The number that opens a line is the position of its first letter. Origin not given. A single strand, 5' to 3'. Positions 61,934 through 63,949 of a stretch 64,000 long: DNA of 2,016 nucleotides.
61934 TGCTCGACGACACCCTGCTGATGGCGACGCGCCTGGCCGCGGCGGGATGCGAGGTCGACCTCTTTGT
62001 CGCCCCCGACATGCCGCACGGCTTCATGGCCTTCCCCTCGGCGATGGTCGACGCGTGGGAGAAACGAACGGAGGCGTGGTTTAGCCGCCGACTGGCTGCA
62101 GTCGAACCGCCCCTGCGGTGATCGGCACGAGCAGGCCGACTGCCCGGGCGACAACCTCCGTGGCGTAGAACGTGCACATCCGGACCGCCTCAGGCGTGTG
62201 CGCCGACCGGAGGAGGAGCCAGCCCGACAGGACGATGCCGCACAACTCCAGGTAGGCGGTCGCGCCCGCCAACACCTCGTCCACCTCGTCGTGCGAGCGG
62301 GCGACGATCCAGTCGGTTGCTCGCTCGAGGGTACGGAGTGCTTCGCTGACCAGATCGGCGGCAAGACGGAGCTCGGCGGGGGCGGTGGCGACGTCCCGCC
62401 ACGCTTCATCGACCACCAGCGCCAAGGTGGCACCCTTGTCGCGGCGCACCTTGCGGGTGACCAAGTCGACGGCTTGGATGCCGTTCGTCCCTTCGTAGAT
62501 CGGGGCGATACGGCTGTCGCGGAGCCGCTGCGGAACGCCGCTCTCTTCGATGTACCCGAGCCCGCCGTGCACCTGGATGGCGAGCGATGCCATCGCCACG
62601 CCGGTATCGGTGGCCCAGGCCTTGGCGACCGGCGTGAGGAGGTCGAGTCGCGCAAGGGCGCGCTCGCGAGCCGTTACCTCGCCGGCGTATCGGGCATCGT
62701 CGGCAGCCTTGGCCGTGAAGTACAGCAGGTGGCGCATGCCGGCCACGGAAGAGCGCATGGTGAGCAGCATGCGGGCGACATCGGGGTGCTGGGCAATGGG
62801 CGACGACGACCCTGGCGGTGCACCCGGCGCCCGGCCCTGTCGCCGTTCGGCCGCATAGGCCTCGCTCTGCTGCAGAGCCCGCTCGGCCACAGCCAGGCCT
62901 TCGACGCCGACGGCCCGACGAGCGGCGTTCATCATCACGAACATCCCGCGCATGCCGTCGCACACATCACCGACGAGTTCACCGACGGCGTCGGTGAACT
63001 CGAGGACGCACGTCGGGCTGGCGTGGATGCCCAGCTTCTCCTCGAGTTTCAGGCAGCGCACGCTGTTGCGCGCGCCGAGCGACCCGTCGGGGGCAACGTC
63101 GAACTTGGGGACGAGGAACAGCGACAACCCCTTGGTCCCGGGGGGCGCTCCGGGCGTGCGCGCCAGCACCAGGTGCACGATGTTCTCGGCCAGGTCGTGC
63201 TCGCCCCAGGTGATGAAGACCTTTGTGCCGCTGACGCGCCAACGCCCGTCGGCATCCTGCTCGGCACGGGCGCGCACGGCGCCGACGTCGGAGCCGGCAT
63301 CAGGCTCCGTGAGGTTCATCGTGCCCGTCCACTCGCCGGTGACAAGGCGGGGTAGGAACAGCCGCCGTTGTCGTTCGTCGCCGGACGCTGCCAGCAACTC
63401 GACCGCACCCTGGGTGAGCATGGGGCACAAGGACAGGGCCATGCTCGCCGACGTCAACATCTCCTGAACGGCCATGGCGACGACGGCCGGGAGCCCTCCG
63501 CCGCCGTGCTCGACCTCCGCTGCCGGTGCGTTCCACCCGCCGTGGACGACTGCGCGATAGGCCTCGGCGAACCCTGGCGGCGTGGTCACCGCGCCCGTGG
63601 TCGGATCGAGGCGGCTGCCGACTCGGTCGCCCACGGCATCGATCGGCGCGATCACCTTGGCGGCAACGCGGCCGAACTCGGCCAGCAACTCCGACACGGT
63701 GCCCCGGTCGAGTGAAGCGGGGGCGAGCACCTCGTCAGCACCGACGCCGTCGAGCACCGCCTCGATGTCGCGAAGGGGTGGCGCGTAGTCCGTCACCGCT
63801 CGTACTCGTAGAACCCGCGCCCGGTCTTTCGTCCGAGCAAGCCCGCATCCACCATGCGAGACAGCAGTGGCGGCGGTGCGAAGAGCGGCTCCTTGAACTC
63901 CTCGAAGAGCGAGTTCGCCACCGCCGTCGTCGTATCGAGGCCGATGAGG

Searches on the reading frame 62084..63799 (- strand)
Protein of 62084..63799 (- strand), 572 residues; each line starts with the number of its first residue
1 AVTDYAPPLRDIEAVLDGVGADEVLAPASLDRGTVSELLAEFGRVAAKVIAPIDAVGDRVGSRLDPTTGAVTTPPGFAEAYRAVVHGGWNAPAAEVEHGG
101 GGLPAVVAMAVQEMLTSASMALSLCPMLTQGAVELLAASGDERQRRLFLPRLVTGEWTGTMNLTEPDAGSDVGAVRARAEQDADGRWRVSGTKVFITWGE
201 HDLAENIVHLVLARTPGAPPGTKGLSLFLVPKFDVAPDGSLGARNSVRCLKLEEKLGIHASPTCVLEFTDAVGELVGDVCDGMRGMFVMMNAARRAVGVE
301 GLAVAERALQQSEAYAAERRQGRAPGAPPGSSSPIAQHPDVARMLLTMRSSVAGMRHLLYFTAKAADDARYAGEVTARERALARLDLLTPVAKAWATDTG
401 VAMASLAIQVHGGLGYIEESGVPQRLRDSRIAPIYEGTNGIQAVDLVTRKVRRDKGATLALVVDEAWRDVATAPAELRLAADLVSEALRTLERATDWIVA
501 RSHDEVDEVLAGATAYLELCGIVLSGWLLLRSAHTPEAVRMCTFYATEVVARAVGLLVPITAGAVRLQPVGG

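Call 38: search_protein_families(library=pfam, proteins=[window:62084-63799:-], max_evalue=0.0001)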
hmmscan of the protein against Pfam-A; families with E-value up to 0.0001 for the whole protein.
window:62084-63799:- (572 aa): 6 families
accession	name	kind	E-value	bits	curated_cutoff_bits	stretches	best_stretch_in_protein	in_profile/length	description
PF00441.29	Acyl-CoA_dh_1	-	5.9e-22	78.9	22.4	1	281-443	2-142/150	Acyl-CoA dehydrogenase, C-terminal domain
PF02770.24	Acyl-CoA_dh_M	-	1.4e-13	51.3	33.3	1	161-270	2-96/97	Acyl-CoA dehydrogenase, middle domain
PF12806.12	Acyl-CoA_dh_C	-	1.8e-13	51.1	30.3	1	475-537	12-75/124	Acetyl-CoA dehydrogenase C-terminal like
PF22924.1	ACOX_C_alpha1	-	3.8e-09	37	27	1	290-441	4-159/169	Acyl-CoA oxidase, C-alpha1 domain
PF02771.21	Acyl-CoA_dh_N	-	2.3e-08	34.8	22.9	1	78-156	34-113/113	Acyl-CoA dehydrogenase, N-terminal domain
PF08028.16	Acyl-CoA_dh_2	-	2.3e-08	34.8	22.7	1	302-439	8-133/134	Acyl-CoA dehydrogenase, C-terminal domain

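Call 65: search_protein_families(library=ncbifam, proteins=[window:62084-63799:-], max_evalue=1e-10)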
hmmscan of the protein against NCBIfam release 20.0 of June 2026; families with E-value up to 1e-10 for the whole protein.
window:62084-63799:- (572 aa): 10 families
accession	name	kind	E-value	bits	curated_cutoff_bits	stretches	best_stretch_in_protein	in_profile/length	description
NF042972.1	AcrlCoAredClosAcrC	equivalog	3.7e-42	144.4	640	1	79-448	40-373/378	acryloyl-CoA reductase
NF008594.0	PRK11561.1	equivalog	2.6e-33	115.2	545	1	160-459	181-447/540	isovaleryl-CoA dehydrogenase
NF058590.1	AcCoDHFadEBacil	equivalog_domain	1.1e-32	113.3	600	1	97-452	75-412/586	acyl-CoA dehydrogenase FadE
NF043006.1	CyhCrbnylCoADH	equivalog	5.3e-30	104.7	650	1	107-454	69-378/380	cyclohexane-1-carbonyl-CoA dehydrogenase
NF045652.1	ProlPCPDhRedW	equivalog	5.9e-25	87.9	650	1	73-445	29-368/376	L-prolyl-[peptidyl-carrier protein] dehydrogenase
NF045552.1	GlutCoADH_Des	equivalog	1.5e-24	86.9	470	1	87-441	49-370/387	glutaryl-CoA dehydrogenase Acd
NF042439.1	SulpropCoADesulf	equivalog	3.2e-24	85.4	600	1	97-443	46-363/379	3-sulfinopropanoyl-CoA desulfinase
NF008997.0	PRK12341.1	equivalog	3.2e-21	75.8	537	1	81-450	43-375/382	acyl-CoA dehydrogenase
NF053553.1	prodigi_MBC_PigA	equivalog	5.4e-21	75.1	500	1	90-450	51-378/381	prodigiosin MBC biosynthesis dehydrogenase PigA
TIGR03207.1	cyc_hxne_CoA_dh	equivalog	9.1e-17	60.8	575.35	1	86-338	43-283/372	cyclohexanecarboxyl-CoA dehydrogenase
